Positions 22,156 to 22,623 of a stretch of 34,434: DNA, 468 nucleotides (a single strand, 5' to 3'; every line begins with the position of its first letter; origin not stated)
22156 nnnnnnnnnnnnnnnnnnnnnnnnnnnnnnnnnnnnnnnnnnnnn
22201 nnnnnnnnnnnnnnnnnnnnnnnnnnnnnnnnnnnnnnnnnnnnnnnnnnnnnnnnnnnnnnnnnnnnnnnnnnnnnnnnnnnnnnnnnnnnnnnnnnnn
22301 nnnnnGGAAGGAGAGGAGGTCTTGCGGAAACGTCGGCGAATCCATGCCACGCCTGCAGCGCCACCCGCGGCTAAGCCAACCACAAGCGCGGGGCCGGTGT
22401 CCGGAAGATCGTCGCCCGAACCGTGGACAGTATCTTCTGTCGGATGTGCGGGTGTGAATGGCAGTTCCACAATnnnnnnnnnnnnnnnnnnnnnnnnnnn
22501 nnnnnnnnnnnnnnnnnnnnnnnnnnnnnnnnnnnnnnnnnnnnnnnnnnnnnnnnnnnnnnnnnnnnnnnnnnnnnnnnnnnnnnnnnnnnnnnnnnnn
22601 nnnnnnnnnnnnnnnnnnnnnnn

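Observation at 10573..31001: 20-kb locus of four giant, about 9% cysteine secreted proteins in alternating unanchored/sortase-anchored pairs, with DsbA-type genes at and inside the locus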

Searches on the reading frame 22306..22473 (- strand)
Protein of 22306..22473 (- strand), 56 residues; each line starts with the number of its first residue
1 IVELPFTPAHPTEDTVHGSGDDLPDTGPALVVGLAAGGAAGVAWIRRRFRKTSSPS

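Call 23: search_protein_families(library=ncbifam, proteins=[window:22306-22473:-], max_evalue=10)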
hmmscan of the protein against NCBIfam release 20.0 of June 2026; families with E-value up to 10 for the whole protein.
seq(56 aa): 4 families
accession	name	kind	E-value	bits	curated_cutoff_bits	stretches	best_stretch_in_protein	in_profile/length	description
NF046098.1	RSP_7527_fam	equivalog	0.034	13.9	26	1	34-52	20-38/48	RSP_7527 family protein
TIGR03901.2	MYXO-CTERM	domain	0.072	13.5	20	1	26-48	12-34/34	MYXO-CTERM sorting domain-containing protein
NF046122.1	morpho_MmpA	equivalog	0.14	12.3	32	1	25-45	16-36/47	morphogenic membrane protein MmpA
TIGR01167.1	LPXTG_anchor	domain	0.73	10.6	15.9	1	23-48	2-30/34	LPXTG cell wall anchor domain-containing protein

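Call 24: search_protein_families(library=pfam, proteins=[window:22306-22473:-], max_evalue=10)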
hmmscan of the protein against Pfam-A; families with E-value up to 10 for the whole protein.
seq(56 aa): 1 family
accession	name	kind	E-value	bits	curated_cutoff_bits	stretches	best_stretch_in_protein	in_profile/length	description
PF00746.26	Gram_pos_anchor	-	0.25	11.8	20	1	17-51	3-40/43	LPXTG cell wall anchor motif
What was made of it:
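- On LPXTG sortase substrates (TIGR01167 / PF00746): PF00746 gives 11.8 against 20 (calls 23, 24).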
